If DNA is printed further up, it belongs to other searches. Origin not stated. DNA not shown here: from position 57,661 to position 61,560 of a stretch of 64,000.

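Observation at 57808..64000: Giant (>2,060 aa) Thr/Val/Pro-rich repetitive protein truncated at the window edge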

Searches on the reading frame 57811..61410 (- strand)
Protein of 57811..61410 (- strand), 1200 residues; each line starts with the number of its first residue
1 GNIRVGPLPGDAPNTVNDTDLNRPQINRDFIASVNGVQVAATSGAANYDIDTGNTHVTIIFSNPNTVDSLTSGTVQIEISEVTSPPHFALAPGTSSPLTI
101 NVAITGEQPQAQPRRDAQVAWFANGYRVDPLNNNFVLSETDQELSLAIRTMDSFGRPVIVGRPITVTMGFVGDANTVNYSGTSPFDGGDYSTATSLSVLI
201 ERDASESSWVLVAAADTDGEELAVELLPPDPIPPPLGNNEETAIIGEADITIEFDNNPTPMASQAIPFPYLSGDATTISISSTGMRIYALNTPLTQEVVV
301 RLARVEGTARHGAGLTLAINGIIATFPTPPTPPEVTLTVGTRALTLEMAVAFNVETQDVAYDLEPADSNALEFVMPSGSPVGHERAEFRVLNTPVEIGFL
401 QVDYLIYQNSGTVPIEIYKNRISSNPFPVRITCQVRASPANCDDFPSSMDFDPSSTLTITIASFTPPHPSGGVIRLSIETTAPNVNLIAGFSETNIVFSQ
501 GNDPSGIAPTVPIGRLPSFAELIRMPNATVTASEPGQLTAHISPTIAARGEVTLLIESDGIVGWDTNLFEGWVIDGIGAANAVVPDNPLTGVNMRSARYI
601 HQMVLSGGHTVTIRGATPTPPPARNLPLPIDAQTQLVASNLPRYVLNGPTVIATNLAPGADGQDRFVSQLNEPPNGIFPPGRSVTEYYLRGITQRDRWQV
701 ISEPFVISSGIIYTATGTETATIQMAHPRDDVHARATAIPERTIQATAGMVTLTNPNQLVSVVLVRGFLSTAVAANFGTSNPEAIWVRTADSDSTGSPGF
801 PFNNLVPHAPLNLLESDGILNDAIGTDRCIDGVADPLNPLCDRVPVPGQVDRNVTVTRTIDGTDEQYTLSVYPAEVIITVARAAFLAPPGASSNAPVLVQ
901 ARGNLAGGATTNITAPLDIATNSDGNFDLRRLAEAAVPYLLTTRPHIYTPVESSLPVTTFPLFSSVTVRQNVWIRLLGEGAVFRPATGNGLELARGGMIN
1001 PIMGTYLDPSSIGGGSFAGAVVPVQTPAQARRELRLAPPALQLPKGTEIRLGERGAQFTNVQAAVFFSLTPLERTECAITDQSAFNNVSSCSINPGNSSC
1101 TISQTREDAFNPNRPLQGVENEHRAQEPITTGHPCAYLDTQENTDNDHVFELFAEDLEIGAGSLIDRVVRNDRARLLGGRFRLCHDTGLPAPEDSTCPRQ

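Call 74: search_protein_representatives(protein=window:57811-61410:-)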
Query: 1200 residues. Proteins with E-value up to 0.001 (for the whole library): 26; up to 1e-10: 19; up to 1e-30: 2. The best 26 are listed.
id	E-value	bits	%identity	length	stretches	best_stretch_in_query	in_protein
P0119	0.0e+00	1978.8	81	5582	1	1-1200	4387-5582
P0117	2.3e-193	661.6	86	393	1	834-1200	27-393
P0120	2.4e-23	98.5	37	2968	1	963-1183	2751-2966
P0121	6.2e-22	93.8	37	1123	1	964-1183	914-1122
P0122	1.0e-21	93.1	38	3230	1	964-1183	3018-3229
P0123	2.7e-20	88.3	34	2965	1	923-1183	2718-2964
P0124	4.3e-20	87.7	39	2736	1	961-1183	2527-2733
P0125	4.3e-20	87.7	35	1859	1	965-1183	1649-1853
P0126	8.7e-20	86.7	35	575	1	961-1182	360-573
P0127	5.7e-18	80.6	35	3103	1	959-1183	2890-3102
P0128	9.8e-18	79.9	37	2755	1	962-1182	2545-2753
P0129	1.1e-17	79.7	41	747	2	963-1184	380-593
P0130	1.4e-17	79.3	35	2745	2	955-1183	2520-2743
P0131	1.7e-17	79.1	38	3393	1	964-1183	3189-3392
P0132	6.0e-17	77.3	35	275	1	960-1182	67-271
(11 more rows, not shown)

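Call 90: search_solved_structures(query=window:57811-60810:-, max_evalue=1)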
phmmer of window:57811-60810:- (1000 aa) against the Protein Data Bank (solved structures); distinct sequences matched with E-value up to 1: 0.

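Call 93: predict_structure(alignment_id=A4)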
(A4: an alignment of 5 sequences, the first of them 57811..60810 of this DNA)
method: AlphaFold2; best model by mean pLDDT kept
length: 1000 residues; sequences in the alignment: 5
mean_pLDDT: 27.7   pTM: 0.21
mean pLDDT of the five models: 27.7, 27.3, 26.0, 25.8, 25.5
residues with pLDDT >= 90: 0; 70-90: 0; 50-70: 0; < 50: 1000
segments of 3 or more residues with pLDDT < 50: 1-1000
pLDDT, mean of each block of 10 residues (from residue 1): 23 29 29 29 25 25 27 29 28 34 31 32 38 39 32 23 21 25 29 32 26 35 42 37 41 38 33 38 35 29 25 24 26 24 26 24 22 22 23 23 23 25 22 22 22 23 27 29 22 23 23 26 26 26 24 27 24 25 23 23 23 27 26 27 28 36 36 31 34 34 30 32 30 30 24 21 23 31 32 36 32 25 24 24 25 24 23 23 25 32 25 27 24 24 25 25 25 25 30 30
secondary structure, 60 per line:
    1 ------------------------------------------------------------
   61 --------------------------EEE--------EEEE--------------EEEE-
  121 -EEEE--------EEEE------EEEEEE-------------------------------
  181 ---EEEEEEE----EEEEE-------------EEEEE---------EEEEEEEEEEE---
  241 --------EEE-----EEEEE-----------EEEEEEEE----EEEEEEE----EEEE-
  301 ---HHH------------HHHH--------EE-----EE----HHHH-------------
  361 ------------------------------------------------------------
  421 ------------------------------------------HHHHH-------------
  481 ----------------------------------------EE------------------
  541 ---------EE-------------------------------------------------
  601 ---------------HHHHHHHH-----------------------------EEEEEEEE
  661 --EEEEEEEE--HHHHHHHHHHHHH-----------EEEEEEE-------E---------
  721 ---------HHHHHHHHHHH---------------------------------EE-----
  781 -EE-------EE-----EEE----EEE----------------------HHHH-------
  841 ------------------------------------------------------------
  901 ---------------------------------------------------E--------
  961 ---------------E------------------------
elements in order (helices of 4 or more, strands of 3 or more residues): E87-89 E98-101 E116-119 E122-125 E134-137 E144-149 E184-190 E195-199 E213-217 E227-237 E249-251 E257-261 E273-280 E285-291 E296-299 H319-322 H344-347 H463-467 H616-623 E653-660 E663-670 H673-685 E697-703 H730-740 E798-800 E805-807 H830-833
